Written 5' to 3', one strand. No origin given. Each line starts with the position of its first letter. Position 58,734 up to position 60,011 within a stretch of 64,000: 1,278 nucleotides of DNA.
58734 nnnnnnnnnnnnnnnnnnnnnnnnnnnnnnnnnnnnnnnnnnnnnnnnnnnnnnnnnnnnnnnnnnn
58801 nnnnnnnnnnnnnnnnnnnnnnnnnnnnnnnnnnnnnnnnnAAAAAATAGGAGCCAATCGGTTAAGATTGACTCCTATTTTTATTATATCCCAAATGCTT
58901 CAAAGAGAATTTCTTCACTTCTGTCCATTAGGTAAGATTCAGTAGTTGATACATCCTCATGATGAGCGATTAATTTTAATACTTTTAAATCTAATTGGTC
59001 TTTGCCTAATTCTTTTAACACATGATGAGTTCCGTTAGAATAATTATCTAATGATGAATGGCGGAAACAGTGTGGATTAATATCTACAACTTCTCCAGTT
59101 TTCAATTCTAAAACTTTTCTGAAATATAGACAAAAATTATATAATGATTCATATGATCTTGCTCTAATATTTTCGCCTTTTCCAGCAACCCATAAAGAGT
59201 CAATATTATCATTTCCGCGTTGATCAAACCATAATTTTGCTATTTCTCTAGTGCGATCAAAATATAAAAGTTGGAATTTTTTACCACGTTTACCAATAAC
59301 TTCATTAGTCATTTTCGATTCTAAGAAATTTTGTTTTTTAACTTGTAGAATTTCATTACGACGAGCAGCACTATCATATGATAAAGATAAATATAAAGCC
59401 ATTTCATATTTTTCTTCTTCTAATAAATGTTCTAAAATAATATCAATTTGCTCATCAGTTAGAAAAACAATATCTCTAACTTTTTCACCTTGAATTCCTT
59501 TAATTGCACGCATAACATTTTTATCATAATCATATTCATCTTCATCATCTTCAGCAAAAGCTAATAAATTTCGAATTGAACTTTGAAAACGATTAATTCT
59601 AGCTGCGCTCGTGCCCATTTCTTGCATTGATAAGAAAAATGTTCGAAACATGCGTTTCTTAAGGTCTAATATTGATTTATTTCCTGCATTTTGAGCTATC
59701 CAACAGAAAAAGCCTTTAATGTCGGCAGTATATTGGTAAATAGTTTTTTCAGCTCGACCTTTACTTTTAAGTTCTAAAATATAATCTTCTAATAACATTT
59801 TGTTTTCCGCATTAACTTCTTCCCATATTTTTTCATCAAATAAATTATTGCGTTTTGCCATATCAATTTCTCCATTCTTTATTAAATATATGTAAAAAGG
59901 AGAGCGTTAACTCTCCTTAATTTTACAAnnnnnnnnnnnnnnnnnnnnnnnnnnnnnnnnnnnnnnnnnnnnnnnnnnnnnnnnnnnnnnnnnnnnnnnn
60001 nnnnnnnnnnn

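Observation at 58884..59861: Tyrosine recombinase co-oriented with the lysis cassette in an otherwise virulent-looking, DNA-hypermodifying phage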

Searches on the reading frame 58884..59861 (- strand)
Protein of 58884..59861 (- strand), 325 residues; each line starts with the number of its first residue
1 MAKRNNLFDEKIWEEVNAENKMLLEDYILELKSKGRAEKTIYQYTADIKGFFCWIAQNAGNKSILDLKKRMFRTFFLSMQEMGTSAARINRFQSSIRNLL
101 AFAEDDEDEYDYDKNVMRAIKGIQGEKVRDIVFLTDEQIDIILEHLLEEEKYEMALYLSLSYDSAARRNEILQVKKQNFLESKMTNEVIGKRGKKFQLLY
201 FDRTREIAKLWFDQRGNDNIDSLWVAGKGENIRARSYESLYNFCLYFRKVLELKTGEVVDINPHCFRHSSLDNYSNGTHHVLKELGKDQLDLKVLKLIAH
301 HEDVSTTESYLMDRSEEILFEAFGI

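Call 3: search_protein_families(library=pfam, proteins=[window:58884-59861:-], max_evalue=0.01)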
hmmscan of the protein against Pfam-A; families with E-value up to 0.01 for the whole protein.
window:58884-59861:- (325 aa): 3 families
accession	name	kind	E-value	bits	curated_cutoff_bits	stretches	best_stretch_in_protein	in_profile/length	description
PF00589.27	Phage_integrase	-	1.7e-08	34.9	27.1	1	133-313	2-168/172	Phage integrase family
PF02899.23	Phage_int_SAM_1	-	4.5e-08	33.7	22.3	1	25-104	2-80/83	Phage integrase, N-terminal SAM-like domain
PF13495.12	Phage_int_SAM_4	-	0.00026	21.8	27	1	23-97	1-72/85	Phage integrase, N-terminal SAM-like domain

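Call 10: find_homologous_proteins(query=window:58884-59861:-, max_evalue=0.001)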
Query window:58884-59861:- (325 aa): 706 proteins with E <= 0.001 among 1940 candidates; the best 120 are listed.
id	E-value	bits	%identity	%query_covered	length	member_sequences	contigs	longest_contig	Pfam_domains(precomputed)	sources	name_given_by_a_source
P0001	6.8e-211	717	100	100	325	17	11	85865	PF00589.28,PF02899.24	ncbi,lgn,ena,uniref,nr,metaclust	ncbi:integrase [Enterococcus phage vipetofem]|uniref:Integrase n=1 Tax=Enterococcus phage vipetofem 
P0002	4.8e-188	642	88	100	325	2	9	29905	PF00589.28,PF02899.24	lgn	-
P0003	5.3e-183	625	86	100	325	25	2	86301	PF00589.28,PF02899.24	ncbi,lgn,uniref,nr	ncbi:hypothetical protein [Enterococcus phage TJE4]|uniref:Integrase n=1 Tax=Enterococcus phage 9183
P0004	2.3e-176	604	81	100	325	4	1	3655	PF00589.28,PF02899.24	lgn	-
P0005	5.5e-158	543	74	99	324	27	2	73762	PF00589.28,PF02899.24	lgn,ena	-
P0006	5.9e-157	540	75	100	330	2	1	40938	PF00589.28,PF02899.24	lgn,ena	-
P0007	2.7e-156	538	74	100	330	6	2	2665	PF13495.13,PF00589.28,PF02899.24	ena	-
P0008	3.2e-154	531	74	100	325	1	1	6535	PF13495.13,PF00589.28,PF02899.24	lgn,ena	-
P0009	1.2e-153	529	73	100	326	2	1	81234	PF00589.28,PF02899.24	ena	-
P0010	7.1e-152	523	71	100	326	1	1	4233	PF13495.13,PF00589.28,PF02899.24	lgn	-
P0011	2.0e-151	522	72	100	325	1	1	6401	PF00589.28,PF02899.24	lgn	-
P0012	5.8e-141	487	67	100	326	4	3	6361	PF00589.28,PF02899.24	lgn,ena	-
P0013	5.5e-140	484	67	100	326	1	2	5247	PF00589.28,PF02899.24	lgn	-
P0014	2.8e-139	482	67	100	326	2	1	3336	PF00589.28,PF02899.24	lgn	-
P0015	9.1e-139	480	67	100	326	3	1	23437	PF00589.28,PF02899.24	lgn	-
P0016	4.9e-138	478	67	100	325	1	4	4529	PF00589.28,PF02899.24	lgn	-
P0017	3.1e-137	475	66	100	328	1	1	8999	PF00589.28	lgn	-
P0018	5.5e-137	474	67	100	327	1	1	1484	PF00589.28,PF02899.24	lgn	-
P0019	1.5e-136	473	67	100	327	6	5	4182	PF00589.28,PF02899.24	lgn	-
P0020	1.2e-135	470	64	100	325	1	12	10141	PF13495.13,PF00589.28,PF02899.24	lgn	-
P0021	4.3e-135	468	69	94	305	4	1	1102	PF00589.28,PF02899.24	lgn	-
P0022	9.5e-135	467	63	100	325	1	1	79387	PF13495.13,PF00589.28,PF02899.24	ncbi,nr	ncbi:tyrosine-type recombinase/integrase [Geobacillus phage GR1]|nr:tyrosine-type recombinase/integr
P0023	1.3e-134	466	63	100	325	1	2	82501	PF13495.13,PF00589.28,PF02899.24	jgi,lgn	jgi:site-specific recombinase XerD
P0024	3.0e-134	465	64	100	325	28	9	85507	PF13495.13,PF00589.28,PF02899.24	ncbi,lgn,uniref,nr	ncbi:Phage site-specific recombinase (plasmid) [Bacillus subtilis]|uniref:tyrosine-type recombinase/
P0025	6.4e-134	464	63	100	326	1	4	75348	PF13495.13,PF00589.28,PF02899.24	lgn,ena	-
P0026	7.8e-134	464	64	100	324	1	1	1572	PF13495.13,PF00589.28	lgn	-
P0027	2.1e-133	462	64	98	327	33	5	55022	PF13495.13,PF00589.28,PF02899.24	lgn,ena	-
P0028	2.6e-133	462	63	100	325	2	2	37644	PF13495.13,PF00589.28,PF02899.24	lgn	-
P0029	8.5e-133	460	63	100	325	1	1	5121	PF13495.13,PF00589.28,PF02899.24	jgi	jgi:integrase/recombinase XerD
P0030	1.7e-132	460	64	100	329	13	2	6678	PF13495.13,PF00589.28,PF02899.24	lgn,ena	-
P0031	1.9e-132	459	64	100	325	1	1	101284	PF13495.13,PF00589.28,PF02899.24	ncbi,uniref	ncbi:site-specific integrase [Priestia megaterium]|uniref:tyrosine-type recombinase/integrase n=1 Ta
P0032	2.3e-132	459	63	99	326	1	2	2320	PF13495.13,PF00589.28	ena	-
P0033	2.8e-132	459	65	100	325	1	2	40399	PF00589.28,PF02899.24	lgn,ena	-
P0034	3.0e-132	459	63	100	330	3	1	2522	PF00589.28,PF02899.24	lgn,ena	-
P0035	4.0e-132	458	62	100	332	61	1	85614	PF00589.28,PF02899.24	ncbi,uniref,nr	ncbi:tyrosine-type recombinase/integrase [Pediococcus pentosaceus]|uniref:tyrosine-type recombinase/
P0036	5.0e-132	458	65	100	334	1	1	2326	PF00589.28,PF02899.24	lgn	-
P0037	6.0e-132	458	64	100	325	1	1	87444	PF13495.13,PF00589.28,PF02899.24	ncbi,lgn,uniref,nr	ncbi:site-specific integrase [Priestia aryabhattai]|uniref:tyrosine-type recombinase/integrase n=1 T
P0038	1.8e-131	456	62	100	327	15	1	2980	PF00589.28,PF02899.24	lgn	-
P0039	5.8e-131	454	63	100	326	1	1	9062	PF00589.28,PF02899.24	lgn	-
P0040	5.9e-131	454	62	100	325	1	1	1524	PF13495.13,PF00589.28,PF02899.24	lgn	-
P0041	1.2e-130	453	63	100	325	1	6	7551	PF00589.28,PF02899.24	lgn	-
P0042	1.4e-130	453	62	100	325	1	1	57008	PF13495.13,PF00589.28,PF02899.24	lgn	-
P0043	1.5e-130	453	66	98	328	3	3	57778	PF13495.13,PF00589.28,PF02899.24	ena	-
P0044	2.0e-130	453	64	100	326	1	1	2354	PF00589.28,PF02899.24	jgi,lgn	-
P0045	2.7e-130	452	64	98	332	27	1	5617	PF00589.28,PF02899.24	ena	-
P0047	8.7e-130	451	61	100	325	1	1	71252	PF13495.13,PF00589.28,PF02899.24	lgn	-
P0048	1.4e-129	450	61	100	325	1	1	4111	PF13495.13,PF00589.28,PF02899.24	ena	-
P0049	1.6e-129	450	61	100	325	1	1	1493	PF13495.13,PF00589.28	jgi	jgi:integrase/recombinase XerD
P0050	2.7e-129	449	61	100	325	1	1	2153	PF13495.13,PF00589.28,PF02899.24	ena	-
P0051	5.9e-129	448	61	100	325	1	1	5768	PF13495.13,PF00589.28,PF02899.24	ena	-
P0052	6.8e-129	448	62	100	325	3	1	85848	PF13495.13,PF00589.28,PF02899.24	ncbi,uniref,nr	ncbi:tyrosine-type recombinase/integrase [Bacillus wiedmannii]|uniref:tyrosine-type recombinase/inte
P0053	8.1e-129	447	62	100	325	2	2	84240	PF13495.13,PF00589.28,PF02899.24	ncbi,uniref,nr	ncbi:tyrosine-type recombinase/integrase [Bacillus wiedmannii]|uniref:tyrosine-type recombinase/inte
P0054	8.7e-129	447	63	99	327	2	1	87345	PF13495.13,PF00589.28,PF02899.24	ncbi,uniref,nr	ncbi:tyrosine-type recombinase/integrase [Priestia megaterium]|uniref:tyrosine-type recombinase/inte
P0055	1.3e-128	447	63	100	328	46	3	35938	PF00589.28,PF02899.24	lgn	-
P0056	1.6e-128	446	64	100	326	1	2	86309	PF00589.28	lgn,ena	-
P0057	1.9e-128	446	61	100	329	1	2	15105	PF00589.28,PF02899.24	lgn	-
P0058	2.0e-128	446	61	99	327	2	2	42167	PF13495.13,PF00589.28,PF02899.24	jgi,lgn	jgi:site-specific recombinase XerD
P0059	2.4e-128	446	62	100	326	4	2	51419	PF13495.13,PF00589.28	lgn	-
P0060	2.7e-128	446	62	100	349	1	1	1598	PF13495.13,PF00589.28,PF02899.24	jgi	jgi:integrase/recombinase XerD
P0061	2.7e-128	446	61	100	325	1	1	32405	PF13495.13,PF00589.28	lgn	-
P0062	7.1e-128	444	60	100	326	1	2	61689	PF00589.28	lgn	-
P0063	1.0e-127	444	61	99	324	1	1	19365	PF13495.13,PF00589.28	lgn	-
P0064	1.5e-127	443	61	100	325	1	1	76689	PF13495.13,PF00589.28,PF02899.24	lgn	-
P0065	1.6e-127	443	62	100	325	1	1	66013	PF00589.28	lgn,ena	-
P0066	2.5e-127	443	64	98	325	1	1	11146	PF13495.13,PF00589.28,PF02899.24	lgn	-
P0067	4.3e-127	442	62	100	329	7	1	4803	PF13495.13,PF00589.28,PF02899.24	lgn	-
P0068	4.8e-127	442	61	98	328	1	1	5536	PF13495.13,PF00589.28,PF02899.24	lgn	-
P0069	5.1e-127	442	61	98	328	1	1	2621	PF13495.13,PF00589.28,PF02899.24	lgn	-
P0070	1.4e-126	440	63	100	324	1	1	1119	PF13495.13,PF00589.28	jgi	jgi:integrase/recombinase XerD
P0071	1.5e-126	440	63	99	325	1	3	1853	PF00589.28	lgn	-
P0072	1.5e-126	440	63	100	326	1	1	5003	PF13495.13,PF00589.28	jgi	jgi:integrase/recombinase XerD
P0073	1.5e-126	440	61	98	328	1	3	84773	PF13495.13,PF00589.28,PF02899.24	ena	-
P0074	1.5e-126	440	61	98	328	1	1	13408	PF13495.13,PF00589.28,PF02899.24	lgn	-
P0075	1.9e-126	440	63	100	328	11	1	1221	PF13495.13,PF00589.28,PF02899.24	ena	-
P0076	2.0e-126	440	63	100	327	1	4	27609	PF13495.13,PF00589.28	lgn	-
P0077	2.0e-126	440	61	98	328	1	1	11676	PF13495.13,PF00589.28,PF02899.24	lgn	-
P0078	2.4e-126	439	62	100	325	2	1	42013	PF13495.13,PF00589.28,PF02899.24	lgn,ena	-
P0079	2.6e-126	439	62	100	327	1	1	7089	PF13495.13,PF00589.28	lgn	-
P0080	3.0e-126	439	63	100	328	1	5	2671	PF13495.13,PF00589.28,PF02899.24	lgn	-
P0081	3.1e-126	439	62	100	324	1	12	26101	PF13495.13,PF00589.28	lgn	-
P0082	3.4e-126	439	62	100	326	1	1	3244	PF13495.13,PF00589.28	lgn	-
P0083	3.7e-126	439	62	100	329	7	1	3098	PF13495.13,PF00589.28,PF02899.24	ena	-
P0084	5.2e-126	438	62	100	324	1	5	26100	PF13495.13,PF00589.28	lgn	-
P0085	5.8e-126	438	61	100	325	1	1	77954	PF00589.28,PF02899.24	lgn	-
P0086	6.6e-126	438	62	100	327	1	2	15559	PF13495.13,PF00589.28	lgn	-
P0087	7.9e-126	438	63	98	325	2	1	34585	PF13495.13,PF00589.28,PF02899.24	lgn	-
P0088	8.1e-126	438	63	100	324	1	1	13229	PF13495.13,PF00589.28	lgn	-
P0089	9.0e-126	437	63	99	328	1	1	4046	PF00589.28,PF02899.24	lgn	-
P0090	1.0e-125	437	60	100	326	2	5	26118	PF13495.13,PF00589.28,PF02899.24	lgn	-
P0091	1.3e-125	437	61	100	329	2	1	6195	PF00589.28,PF02899.24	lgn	-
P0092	1.9e-125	436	63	100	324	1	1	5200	PF13495.13,PF00589.28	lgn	-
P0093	2.5e-125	436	62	100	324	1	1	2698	PF13495.13,PF00589.28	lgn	-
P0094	3.6e-125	435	59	100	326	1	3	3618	PF13495.13,PF00589.28,PF02899.24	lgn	-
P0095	4.3e-125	435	62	100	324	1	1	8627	PF13495.13,PF00589.28,PF02899.24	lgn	-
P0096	8.4e-125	434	62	100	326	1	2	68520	PF00589.28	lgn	-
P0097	8.4e-125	434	59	100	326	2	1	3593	PF00589.28,PF02899.24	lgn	-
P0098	9.0e-125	434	62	100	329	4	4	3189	PF13495.13,PF00589.28,PF02899.24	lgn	-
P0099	1.1e-124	434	61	98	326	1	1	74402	PF13495.13,PF00589.28,PF02899.24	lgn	-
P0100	2.5e-124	433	59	100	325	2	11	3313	PF00589.28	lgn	-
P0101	3.0e-124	432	63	99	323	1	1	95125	PF13495.13,PF00589.28,PF02899.24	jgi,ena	jgi:integrase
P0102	3.2e-124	432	61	99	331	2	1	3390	PF00589.28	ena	-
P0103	3.6e-124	432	61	100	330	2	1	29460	PF13495.13,PF00589.28,PF02899.24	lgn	-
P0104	4.4e-124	432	62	99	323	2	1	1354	PF13495.13,PF00589.28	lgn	-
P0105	5.1e-124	432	59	100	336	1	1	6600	PF00589.28,PF02899.24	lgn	-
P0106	6.6e-124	431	62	98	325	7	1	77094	PF00589.28,PF02899.24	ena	-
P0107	7.8e-124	431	60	98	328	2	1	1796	PF00589.28,PF02899.24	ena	-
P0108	1.4e-123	430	63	98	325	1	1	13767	PF13495.13,PF00589.28,PF02899.24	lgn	-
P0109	1.9e-123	430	62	99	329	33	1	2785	PF13495.13,PF00589.28,PF02899.24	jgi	-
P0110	2.1e-123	430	61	99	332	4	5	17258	PF13495.13,PF00589.28,PF02899.24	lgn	-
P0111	2.9e-123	429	58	100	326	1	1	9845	PF13495.13,PF00589.28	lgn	-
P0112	3.9e-123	429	60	98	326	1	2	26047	PF13495.13,PF00589.28,PF02899.24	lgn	-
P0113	4.3e-123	429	59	100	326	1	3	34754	PF13495.13,PF00589.28,PF02899.24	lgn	-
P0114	4.4e-123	429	61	99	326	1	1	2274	PF00589.28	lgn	-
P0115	4.7e-123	429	60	99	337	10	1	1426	PF00589.28,PF02899.24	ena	-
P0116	1.0e-122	427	61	99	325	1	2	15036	PF13495.13,PF00589.28,PF02899.24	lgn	-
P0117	1.2e-122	427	61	100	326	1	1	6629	PF13495.13,PF00589.28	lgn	-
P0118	1.5e-122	427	61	98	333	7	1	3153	PF00589.28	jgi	-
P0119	1.7e-122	427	58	99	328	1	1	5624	PF13495.13,PF00589.28,PF02899.24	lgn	-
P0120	1.7e-122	427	60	100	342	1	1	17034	PF00589.28,PF02899.24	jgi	jgi:integrase/recombinase XerD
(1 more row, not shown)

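Call 11: find_encoding_contigs(protein=P0024, flank=10000, max_places=4)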
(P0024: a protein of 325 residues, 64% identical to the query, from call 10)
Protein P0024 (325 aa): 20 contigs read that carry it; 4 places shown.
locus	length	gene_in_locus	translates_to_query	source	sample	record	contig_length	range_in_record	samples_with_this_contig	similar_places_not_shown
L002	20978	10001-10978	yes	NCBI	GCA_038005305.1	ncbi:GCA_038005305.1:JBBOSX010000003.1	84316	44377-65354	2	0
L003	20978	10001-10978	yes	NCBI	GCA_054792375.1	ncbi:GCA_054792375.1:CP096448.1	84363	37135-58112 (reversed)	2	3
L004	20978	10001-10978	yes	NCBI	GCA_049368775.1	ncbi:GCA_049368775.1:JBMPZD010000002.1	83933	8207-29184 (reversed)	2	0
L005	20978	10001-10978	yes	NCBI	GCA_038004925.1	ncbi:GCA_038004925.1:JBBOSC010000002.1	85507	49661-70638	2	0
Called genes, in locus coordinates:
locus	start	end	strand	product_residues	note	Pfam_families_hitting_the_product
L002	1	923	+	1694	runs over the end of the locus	PF10145:PhageMin_Tail, PF01464:SLT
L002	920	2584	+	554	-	PF05709:Sipho_tail, PF22768:SPP1_Dit (faint)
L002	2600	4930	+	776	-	PF06605:Prophage_tail, PF21311:Phage_RBD_prop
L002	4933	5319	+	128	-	-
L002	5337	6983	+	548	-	-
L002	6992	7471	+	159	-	PF14301:DUF4376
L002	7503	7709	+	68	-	-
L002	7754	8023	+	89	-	-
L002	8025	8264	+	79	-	-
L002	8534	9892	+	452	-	PF01183:Glyco_hydro_25, PF01476:LysM, PF23472:LysM2_CERK1_LYK3_4_5 (faint), PF23473:LysM3_LYK4_5 (faint), PF01476:LysM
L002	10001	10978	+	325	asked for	PF02899:Phage_int_SAM_1 (weak), PF13495:Phage_int_SAM_4 (weak), PF00589:Phage_integrase (weak)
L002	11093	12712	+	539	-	PF04740:LXG, PF14449:PT-TG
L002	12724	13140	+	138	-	PF15601:Imm70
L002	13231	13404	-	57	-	-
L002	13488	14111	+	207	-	-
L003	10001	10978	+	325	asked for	PF02899:Phage_int_SAM_1 (weak), PF13495:Phage_int_SAM_4 (weak), PF00589:Phage_integrase (weak)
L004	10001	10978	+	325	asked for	PF02899:Phage_int_SAM_1 (weak), PF13495:Phage_int_SAM_4 (weak), PF00589:Phage_integrase (weak)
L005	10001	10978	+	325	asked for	PF02899:Phage_int_SAM_1 (weak), PF13495:Phage_int_SAM_4 (weak), PF00589:Phage_integrase (weak)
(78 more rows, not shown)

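Call 12: search_dna_similar(query=window:58884-59861:-, collection=plasmids, mode=protein, max_rows=30)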
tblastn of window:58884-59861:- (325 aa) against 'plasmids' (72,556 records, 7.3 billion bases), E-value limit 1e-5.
Records with a match: 73; places in all: 73; records where one place covers at least 80% of the query: 72.
Best place of each record, by identity: 60-80% 42; <60% 31.
By first word of the organism name: Bacillus 64; Clostridium 8; Pediococcus 1.
By predicted mobility (MOB-suite, as given by PLSDB): non-mobilizable 73.
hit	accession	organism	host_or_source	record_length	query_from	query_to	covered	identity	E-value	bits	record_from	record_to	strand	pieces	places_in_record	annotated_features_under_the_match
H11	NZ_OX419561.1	Bacillus subtilis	worm bin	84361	1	325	100%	64.3%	2e-123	396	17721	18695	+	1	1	site-specific integrase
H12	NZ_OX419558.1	Bacillus subtilis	garden soil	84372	1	325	100%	64.3%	2e-123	396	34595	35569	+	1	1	site-specific integrase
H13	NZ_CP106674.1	Bacillus subtilis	cell culture,soil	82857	1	325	100%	64.3%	3e-123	396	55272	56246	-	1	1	site-specific integrase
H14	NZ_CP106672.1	Bacillus subtilis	cell culture,soil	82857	1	325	100%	64.3%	3e-123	396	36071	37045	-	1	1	site-specific integrase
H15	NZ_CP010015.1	Bacillus sp. YP1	cell culture,Waxworms gut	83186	1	325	100%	64.3%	3e-123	396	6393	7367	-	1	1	site-specific integrase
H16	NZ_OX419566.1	Bacillus subtilis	garden soil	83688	1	325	100%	64.3%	3e-123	396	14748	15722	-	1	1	site-specific integrase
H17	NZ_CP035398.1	Bacillus subtilis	cell culture,food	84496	1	325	100%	64.3%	6e-123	395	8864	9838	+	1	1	site-specific integrase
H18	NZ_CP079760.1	Bacillus sp. LJBS17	mixed culture,soil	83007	1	325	100%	64.0%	2e-123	397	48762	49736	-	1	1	site-specific integrase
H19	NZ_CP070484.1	Bacillus sp. LJBS06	mixed culture,soil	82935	1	325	100%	64.0%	3e-123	396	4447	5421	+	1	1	site-specific integrase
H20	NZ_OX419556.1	Bacillus subtilis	garden soil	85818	1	325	100%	64.0%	3e-123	396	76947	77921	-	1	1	site-specific integrase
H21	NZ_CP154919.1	Bacillus subtilis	-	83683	1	325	100%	64.0%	2e-122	394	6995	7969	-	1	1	site-specific integrase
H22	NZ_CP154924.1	Bacillus subtilis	-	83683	1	325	100%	64.0%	2e-122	394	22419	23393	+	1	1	site-specific integrase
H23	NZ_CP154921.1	Bacillus subtilis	-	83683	1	325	100%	64.0%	2e-122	394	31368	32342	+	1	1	site-specific integrase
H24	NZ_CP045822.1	Bacillus subtilis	-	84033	1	325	100%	64.0%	2e-122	394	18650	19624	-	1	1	site-specific integrase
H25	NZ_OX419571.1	Bacillus subtilis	vegetable plot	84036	1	325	100%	64.0%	2e-122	394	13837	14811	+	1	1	site-specific integrase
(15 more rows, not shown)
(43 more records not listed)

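Call 27: find_related_loci(query=A1, collection=genome_contigs, flank=6000)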
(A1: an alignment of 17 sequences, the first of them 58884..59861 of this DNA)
Query A1 (325 aa) in genome_contigs; peptide patterns used: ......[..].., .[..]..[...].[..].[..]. (x = any residue, [..] = any of these).
21 stretches matched a pattern; 2 encode a relative of the query (tblastn E <= 1e-3); 2 distinct loci.
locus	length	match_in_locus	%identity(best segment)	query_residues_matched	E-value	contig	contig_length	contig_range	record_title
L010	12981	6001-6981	53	1-324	4e-109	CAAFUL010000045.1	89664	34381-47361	MAG TPA_asm: uncultured Johnsonella sp., isolate HGM12372, WGS project CAAFUL010000000 data, contig: SRS335389_1_k119_32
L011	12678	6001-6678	65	3-228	6e-95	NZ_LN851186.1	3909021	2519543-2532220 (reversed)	Bacillus testis strain SIT10, whole genome shotgun sequence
